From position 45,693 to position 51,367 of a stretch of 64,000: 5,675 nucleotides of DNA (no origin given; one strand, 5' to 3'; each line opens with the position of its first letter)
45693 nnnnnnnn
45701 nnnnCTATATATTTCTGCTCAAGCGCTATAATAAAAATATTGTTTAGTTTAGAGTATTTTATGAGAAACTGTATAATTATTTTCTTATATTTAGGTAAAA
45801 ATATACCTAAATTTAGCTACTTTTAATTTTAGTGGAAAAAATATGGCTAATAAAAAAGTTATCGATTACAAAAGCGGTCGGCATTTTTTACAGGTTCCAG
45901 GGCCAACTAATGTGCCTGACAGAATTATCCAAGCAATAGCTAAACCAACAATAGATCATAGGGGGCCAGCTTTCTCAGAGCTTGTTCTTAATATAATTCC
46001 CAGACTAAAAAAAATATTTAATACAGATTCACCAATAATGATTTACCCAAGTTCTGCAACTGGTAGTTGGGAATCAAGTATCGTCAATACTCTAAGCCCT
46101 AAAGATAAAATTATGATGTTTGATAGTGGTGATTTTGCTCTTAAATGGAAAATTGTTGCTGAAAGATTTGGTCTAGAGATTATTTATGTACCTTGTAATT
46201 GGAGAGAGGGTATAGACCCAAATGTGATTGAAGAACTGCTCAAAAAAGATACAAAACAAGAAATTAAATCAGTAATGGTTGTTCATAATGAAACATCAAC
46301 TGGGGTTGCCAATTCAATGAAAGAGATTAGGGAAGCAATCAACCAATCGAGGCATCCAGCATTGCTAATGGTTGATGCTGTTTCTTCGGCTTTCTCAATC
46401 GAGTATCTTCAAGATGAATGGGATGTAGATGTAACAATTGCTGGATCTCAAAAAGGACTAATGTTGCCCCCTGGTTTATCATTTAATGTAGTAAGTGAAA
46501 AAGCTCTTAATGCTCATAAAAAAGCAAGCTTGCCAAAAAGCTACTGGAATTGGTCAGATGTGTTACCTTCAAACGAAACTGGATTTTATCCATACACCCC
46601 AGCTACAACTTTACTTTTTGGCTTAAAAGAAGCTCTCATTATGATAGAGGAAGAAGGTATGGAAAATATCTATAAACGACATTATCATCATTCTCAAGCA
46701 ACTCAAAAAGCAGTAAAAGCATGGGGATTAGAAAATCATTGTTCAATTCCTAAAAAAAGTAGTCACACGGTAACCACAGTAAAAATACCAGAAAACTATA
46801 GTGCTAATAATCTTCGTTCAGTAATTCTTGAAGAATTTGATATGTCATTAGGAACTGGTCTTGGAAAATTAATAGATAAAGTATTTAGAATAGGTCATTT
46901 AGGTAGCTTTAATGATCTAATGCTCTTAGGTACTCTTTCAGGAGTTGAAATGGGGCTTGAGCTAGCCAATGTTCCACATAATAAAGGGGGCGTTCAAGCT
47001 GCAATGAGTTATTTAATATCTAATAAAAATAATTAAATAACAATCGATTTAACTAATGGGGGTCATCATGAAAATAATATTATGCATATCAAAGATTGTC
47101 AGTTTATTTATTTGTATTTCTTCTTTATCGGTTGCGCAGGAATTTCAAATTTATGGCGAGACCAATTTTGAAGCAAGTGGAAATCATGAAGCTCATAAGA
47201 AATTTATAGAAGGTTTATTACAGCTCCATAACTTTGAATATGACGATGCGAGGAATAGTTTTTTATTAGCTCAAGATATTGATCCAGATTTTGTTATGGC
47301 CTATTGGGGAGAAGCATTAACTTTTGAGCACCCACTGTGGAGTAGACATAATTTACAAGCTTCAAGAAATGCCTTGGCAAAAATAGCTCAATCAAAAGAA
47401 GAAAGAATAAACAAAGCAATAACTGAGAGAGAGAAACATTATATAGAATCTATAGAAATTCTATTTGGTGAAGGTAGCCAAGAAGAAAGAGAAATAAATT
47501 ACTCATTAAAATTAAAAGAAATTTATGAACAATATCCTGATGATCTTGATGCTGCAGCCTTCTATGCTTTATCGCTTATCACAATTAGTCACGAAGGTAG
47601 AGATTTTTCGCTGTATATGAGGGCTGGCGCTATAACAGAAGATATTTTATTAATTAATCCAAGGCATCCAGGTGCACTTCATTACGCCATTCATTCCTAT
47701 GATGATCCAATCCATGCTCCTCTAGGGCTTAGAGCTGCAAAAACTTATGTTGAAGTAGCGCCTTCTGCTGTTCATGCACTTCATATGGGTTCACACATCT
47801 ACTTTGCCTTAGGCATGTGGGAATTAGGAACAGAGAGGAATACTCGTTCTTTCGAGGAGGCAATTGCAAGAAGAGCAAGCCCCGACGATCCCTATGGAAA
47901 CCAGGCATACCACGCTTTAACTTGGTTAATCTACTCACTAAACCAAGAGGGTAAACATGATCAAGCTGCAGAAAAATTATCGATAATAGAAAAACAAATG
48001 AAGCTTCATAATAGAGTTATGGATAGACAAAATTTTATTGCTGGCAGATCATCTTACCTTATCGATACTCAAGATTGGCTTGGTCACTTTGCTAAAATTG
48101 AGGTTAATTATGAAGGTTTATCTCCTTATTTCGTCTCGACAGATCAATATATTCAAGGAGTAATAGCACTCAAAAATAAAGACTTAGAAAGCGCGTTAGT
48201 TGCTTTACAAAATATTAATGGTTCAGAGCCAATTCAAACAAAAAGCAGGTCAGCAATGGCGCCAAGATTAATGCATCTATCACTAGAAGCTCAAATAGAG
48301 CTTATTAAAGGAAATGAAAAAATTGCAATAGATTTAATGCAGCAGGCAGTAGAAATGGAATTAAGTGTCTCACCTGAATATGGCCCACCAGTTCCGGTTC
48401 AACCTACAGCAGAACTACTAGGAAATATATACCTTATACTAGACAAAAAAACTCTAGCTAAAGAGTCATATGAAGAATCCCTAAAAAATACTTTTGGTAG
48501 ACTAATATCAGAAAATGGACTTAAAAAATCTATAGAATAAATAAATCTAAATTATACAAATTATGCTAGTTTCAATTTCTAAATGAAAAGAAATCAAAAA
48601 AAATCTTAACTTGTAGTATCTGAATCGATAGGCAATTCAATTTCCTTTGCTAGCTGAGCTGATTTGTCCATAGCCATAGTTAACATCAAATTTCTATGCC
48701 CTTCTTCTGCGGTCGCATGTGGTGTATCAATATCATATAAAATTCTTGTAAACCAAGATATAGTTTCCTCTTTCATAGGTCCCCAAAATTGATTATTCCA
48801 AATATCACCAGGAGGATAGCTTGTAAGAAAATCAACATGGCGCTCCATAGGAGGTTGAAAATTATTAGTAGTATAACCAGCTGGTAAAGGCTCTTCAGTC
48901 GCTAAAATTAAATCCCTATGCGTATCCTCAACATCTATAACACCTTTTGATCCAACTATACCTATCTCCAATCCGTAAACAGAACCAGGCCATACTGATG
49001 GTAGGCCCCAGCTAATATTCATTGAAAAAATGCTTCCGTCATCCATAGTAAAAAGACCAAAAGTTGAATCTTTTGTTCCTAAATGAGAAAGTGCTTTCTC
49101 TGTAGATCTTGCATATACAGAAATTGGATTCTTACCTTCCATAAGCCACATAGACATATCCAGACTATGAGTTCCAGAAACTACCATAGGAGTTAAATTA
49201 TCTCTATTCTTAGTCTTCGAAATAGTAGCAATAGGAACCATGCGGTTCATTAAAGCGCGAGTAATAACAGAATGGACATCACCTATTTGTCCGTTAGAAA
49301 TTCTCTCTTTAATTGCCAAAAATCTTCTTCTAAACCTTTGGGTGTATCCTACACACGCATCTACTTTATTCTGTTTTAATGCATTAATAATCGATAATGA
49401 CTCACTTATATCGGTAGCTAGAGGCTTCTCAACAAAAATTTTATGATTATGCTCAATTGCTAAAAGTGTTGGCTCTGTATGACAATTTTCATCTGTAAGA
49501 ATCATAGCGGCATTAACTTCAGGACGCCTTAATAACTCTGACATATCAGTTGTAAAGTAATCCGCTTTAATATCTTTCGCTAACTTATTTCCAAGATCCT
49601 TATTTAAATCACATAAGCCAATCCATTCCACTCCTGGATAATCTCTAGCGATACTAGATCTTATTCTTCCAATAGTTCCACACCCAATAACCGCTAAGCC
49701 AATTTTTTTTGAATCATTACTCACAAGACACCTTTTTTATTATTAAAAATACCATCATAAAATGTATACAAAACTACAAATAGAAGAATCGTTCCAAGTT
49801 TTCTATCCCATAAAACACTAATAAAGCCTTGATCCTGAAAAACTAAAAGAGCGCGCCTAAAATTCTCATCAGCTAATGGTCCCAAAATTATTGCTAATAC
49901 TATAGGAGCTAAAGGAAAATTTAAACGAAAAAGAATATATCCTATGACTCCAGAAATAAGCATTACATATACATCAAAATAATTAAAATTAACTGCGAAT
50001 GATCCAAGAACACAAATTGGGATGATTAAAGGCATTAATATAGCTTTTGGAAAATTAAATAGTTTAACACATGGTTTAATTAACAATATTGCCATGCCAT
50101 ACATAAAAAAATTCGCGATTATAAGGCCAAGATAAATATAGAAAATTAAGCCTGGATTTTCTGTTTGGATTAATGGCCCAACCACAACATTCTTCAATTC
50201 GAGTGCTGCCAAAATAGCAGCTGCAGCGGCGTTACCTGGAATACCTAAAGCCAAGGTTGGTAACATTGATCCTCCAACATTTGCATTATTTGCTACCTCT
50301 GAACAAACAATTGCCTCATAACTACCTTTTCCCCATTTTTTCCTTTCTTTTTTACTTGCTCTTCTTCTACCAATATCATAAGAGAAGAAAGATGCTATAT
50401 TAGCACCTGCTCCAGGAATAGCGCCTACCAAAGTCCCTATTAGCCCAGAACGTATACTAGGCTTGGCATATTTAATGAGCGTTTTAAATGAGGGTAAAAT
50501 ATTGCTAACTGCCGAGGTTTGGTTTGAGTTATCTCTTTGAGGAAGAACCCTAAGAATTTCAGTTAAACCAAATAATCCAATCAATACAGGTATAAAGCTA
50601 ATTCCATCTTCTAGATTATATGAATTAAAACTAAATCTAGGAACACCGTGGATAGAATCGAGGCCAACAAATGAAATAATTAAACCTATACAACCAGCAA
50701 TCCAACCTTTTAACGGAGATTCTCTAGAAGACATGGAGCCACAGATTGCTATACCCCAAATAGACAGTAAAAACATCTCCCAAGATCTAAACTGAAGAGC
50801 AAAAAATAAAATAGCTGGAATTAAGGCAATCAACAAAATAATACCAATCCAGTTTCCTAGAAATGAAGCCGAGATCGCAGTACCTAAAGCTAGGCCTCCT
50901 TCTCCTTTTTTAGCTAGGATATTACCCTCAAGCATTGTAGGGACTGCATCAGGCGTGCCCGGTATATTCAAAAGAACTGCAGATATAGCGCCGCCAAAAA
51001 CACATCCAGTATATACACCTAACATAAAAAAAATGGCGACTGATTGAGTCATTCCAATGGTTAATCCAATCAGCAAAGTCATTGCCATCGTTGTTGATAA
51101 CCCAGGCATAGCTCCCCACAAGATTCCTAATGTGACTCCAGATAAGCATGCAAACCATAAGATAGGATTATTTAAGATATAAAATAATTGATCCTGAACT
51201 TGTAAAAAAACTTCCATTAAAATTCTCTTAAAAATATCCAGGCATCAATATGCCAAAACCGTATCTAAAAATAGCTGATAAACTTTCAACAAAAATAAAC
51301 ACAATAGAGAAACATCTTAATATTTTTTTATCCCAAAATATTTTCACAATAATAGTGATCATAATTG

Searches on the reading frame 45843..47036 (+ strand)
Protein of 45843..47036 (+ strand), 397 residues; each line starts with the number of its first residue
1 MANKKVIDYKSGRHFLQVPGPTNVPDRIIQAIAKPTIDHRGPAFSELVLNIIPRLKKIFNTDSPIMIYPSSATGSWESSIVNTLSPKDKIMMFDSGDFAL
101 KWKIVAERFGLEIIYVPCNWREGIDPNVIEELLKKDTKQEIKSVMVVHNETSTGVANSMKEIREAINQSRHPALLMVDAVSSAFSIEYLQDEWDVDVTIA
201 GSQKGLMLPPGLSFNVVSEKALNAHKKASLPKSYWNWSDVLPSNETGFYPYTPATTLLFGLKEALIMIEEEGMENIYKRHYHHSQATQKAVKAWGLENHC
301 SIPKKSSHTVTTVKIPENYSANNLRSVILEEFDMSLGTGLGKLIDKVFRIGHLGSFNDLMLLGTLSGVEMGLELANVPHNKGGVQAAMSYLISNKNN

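Call 59: search_protein_families(library=pfam, proteins=[window:45843-47036:+], max_evalue=0.00001)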
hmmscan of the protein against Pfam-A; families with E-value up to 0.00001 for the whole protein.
window:45843-47036:+ (397 aa): 1 family
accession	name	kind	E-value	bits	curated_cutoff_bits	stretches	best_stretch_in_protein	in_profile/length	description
PF00266.25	Aminotran_5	-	1.6e-21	77.1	21.5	1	18-327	5-327/371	Aminotransferase class-V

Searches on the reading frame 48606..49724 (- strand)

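Call 59: search_protein_families(library=pfam, proteins=[window:48606-49724:-], max_evalue=0.00001)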
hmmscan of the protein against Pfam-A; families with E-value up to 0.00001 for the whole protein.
window:48606-49724:- (372 aa): 3 families
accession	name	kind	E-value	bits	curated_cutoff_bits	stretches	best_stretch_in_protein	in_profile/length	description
PF01408.29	GFO_IDH_MocA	-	2.6e-16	60.8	24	1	9-127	2-120/120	Oxidoreductase family, NAD-binding Rossmann fold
PF22725.1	GFO_IDH_MocA_C3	-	4.6e-12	46.4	27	1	135-263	1-123/124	GFO/IDH/MocA C-terminal domain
PF02894.22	GFO_IDH_MocA_C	-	6.4e-09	36.4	22.9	1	139-277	1-144/218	Oxidoreductase family, C-terminal alpha/beta domain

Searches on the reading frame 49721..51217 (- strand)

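Call 59: search_protein_families(library=pfam, proteins=[window:49721-51217:-], max_evalue=0.00001)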
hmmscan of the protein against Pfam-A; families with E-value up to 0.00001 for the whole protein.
window:49721-51217:- (498 aa): 1 family
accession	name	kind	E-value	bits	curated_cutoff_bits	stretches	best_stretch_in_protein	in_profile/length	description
PF01970.21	TctA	-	3e-131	438.4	28.9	1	22-441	2-423/423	Tripartite tricarboxylate transporter TctA family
